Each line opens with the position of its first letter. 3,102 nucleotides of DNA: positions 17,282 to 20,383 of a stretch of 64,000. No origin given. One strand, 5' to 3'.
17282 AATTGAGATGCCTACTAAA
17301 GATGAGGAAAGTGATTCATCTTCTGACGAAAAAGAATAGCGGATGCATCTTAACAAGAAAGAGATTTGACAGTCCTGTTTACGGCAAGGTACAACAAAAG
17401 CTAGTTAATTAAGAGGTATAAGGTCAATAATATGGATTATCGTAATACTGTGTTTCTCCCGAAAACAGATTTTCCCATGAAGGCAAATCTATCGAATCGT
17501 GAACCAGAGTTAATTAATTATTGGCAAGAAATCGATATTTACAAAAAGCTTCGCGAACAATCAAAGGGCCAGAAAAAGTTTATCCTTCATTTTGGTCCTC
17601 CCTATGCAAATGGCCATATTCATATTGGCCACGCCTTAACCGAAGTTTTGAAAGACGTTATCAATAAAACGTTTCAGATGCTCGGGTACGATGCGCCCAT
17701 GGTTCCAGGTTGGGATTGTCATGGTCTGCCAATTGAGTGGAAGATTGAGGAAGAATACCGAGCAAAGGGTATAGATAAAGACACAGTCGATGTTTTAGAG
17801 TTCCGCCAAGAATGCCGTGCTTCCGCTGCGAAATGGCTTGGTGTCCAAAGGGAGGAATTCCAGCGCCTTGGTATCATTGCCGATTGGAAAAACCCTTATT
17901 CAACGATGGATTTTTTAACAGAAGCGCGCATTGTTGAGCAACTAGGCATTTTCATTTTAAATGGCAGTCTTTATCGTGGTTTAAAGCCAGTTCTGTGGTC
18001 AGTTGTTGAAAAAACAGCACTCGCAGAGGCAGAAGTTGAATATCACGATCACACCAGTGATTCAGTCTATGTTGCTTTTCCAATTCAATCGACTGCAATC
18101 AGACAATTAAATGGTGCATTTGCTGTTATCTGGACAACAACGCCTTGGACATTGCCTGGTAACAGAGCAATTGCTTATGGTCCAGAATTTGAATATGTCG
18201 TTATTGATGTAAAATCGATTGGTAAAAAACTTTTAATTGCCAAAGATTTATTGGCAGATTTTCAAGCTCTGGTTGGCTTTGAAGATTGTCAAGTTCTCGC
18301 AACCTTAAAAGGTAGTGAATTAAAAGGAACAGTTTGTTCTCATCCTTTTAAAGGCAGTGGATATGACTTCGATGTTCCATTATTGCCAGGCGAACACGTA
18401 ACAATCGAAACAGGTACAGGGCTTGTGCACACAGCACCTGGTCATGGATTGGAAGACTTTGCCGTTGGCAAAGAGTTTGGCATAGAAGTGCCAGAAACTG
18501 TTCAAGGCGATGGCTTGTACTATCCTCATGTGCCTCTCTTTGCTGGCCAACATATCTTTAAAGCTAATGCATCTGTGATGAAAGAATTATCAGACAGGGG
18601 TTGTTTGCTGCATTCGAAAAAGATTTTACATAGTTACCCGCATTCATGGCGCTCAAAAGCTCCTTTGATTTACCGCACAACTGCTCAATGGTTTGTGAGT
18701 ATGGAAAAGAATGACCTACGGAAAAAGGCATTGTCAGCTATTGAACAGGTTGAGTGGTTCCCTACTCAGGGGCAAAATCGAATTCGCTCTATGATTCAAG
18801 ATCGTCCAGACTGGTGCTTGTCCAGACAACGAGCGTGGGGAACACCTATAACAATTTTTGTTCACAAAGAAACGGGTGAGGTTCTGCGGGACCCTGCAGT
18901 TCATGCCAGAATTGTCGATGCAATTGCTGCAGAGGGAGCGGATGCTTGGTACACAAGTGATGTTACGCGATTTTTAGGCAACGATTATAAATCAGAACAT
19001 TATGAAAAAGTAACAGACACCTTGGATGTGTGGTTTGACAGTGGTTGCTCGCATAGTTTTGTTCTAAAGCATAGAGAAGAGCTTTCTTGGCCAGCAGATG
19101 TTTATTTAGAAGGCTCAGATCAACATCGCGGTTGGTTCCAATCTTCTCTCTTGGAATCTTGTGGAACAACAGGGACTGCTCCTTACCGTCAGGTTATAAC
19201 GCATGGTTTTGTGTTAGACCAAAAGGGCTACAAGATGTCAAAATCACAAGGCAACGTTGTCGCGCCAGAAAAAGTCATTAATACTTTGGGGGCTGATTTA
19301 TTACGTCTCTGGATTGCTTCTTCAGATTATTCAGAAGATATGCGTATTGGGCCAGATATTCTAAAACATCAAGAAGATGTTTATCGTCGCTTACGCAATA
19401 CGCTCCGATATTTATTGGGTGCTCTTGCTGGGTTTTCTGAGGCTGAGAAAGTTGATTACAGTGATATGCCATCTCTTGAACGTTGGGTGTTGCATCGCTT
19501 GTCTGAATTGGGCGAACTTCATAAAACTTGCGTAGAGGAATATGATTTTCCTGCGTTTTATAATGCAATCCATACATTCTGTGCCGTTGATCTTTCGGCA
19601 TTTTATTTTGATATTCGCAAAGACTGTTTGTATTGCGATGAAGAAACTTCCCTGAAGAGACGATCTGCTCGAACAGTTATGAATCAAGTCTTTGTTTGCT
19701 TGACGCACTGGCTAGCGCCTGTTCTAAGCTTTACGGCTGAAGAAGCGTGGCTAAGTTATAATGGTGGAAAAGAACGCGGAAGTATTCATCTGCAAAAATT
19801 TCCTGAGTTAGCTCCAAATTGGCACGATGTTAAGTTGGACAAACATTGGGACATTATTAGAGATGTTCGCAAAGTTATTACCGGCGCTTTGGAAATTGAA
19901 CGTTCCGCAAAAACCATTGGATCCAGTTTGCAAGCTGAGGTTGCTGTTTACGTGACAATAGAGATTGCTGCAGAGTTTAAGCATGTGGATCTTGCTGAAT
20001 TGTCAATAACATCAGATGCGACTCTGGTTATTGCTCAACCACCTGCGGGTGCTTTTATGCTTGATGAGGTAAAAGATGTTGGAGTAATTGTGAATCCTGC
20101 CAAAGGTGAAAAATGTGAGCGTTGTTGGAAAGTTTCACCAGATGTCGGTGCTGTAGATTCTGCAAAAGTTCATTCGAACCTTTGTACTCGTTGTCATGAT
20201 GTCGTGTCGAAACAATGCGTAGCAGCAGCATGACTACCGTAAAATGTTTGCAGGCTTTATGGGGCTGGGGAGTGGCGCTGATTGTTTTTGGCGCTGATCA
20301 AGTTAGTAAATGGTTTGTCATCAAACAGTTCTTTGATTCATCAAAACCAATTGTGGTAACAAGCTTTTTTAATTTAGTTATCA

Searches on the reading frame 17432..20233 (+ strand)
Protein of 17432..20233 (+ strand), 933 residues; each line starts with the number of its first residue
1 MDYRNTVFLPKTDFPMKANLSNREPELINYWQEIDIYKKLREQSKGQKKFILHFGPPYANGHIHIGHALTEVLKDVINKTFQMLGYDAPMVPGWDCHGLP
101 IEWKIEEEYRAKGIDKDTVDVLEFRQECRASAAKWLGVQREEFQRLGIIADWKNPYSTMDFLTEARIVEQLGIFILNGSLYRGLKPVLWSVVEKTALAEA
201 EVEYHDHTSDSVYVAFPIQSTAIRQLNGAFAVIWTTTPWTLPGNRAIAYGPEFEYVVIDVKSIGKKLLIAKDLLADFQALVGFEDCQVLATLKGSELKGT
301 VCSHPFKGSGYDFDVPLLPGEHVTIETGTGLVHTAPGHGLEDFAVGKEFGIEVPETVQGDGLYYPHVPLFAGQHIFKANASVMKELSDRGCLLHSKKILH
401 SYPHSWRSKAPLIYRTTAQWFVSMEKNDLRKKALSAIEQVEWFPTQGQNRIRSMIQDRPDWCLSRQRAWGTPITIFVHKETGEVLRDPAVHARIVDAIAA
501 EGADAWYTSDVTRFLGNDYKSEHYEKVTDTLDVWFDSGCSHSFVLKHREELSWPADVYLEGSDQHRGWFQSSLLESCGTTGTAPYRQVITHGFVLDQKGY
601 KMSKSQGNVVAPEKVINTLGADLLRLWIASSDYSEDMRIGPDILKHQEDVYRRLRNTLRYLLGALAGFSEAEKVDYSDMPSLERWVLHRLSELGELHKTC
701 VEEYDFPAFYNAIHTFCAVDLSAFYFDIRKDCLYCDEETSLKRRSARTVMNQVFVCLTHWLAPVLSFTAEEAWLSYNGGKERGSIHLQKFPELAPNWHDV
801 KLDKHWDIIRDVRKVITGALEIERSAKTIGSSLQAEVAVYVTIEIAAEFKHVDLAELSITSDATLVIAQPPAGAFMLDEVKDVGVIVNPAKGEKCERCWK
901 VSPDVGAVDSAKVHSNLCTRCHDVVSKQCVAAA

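Call 97: list_cluster_members(proteins=[window:17432-20233:+, window:43300-44388:-, window:41927-43294:-, window:44395-45810:-, window:29379-30908:+, window:59455-60879:-, window:1732-3312:-, window:55228-56091:-])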
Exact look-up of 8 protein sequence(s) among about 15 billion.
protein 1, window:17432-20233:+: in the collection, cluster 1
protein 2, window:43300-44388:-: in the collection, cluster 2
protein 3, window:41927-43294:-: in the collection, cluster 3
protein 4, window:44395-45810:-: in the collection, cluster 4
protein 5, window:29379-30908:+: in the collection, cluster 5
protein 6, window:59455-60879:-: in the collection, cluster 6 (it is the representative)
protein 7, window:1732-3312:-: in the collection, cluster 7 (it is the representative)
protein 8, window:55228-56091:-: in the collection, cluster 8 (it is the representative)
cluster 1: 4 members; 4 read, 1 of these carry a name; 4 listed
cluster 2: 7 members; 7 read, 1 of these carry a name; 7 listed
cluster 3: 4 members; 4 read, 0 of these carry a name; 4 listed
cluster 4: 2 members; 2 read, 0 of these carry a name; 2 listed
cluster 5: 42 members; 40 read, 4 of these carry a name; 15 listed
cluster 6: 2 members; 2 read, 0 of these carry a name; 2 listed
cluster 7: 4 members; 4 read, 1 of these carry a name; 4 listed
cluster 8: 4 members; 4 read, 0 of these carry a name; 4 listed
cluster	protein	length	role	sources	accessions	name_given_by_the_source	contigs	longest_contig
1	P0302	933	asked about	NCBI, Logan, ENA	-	-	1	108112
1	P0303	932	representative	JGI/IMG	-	isoleucyl-tRNA synthetase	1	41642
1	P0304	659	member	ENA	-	-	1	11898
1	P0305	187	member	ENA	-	-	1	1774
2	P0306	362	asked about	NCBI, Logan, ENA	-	-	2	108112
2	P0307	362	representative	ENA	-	-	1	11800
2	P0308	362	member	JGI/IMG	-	phospho-N-acetylmuramoyl-pentapeptide-transferase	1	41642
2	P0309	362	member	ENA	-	-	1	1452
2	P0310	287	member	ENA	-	-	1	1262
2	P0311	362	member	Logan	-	-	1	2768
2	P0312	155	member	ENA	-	-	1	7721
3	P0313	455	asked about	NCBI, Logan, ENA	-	-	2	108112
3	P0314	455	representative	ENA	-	-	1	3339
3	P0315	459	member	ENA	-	-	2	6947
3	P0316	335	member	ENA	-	-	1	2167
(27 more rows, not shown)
